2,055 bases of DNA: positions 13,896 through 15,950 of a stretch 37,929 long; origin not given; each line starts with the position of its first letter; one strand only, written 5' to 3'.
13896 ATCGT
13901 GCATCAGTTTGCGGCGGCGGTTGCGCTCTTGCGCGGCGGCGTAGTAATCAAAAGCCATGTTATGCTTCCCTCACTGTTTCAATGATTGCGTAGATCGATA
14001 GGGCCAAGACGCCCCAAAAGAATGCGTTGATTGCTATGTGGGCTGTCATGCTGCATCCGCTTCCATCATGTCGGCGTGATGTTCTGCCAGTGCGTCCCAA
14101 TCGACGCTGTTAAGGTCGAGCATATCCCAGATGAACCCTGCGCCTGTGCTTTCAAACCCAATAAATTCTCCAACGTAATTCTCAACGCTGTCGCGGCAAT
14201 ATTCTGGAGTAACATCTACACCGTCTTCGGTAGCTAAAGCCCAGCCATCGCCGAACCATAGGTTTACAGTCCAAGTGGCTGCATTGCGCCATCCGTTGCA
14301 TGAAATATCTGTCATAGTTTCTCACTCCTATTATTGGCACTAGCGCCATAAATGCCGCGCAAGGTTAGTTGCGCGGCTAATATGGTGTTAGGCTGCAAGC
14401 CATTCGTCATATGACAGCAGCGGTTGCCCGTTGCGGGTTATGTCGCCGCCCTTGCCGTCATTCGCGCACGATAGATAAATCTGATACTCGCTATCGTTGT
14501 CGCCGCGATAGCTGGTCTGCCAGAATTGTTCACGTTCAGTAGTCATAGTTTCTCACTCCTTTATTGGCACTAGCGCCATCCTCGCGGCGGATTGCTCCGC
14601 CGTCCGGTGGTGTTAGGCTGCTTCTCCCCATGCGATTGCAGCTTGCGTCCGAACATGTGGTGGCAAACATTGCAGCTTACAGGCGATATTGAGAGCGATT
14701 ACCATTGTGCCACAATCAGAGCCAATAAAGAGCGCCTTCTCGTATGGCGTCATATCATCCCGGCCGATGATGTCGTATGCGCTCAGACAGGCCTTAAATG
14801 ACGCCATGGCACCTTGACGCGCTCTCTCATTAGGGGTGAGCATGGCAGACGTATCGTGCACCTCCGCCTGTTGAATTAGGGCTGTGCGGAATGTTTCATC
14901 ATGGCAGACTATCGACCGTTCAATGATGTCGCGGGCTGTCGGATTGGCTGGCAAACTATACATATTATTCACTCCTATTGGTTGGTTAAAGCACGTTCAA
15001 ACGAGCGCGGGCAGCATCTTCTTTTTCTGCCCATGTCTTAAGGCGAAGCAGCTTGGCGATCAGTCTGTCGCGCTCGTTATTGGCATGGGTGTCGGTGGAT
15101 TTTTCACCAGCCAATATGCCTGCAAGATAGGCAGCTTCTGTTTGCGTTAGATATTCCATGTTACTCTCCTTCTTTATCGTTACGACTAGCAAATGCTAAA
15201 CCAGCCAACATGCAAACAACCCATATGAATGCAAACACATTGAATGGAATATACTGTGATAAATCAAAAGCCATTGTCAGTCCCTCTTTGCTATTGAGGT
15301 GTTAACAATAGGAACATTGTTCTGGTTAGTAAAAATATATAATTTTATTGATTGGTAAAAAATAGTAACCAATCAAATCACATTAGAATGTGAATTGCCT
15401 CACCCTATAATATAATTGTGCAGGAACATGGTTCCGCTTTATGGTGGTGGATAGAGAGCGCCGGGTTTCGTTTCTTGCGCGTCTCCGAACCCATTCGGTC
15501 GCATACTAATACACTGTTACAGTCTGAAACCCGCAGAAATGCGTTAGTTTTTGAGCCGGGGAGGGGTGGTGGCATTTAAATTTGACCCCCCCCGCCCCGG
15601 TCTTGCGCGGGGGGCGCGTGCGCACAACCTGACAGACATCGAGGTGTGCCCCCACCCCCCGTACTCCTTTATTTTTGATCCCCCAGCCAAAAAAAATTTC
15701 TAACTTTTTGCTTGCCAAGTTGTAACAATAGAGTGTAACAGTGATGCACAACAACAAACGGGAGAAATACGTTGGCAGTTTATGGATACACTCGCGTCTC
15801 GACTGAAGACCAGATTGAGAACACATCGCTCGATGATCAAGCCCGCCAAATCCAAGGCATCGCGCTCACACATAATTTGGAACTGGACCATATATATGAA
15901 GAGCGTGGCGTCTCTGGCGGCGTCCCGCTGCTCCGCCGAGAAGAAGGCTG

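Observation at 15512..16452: Small serine recombinase in the terS slot, preceded by an inverted-repeat-bracketed 204-bp segment (possible invertible switch or res-like site)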

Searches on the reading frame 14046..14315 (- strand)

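Call 19: search_protein_families(library=phrogs, proteins=[window:14046-14315:-], max_evalue=0.001)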
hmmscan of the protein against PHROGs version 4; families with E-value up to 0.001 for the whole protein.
window:14046-14315:- (89 aa): 1 family
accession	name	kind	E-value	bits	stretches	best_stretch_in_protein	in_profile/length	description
phrog_871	-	unknown function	1.9e-07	32.5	0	5-23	13-31/140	-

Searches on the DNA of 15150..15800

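Call 10: search_rna_families(source=window, start=15150, end=15800, threshold=evalue, max_evalue=5)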
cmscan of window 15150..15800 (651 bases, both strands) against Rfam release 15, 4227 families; matches with E-value up to 5: 3.
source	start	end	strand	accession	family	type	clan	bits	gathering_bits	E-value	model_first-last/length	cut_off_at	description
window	15326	15436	+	RF01802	HSUR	Gene; snRNA;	-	22.3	50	4.6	1-123/123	no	Herpesvirus saimiri U RNA1/RNA2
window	15266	15452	+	RF00125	IS128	Gene; sRNA;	-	21.4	80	0.049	1-209/209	no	IS128 RNA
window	15347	15412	-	RF02377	SurA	Gene; sRNA;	-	10.3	100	3.3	1-279/279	no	SurA sRNA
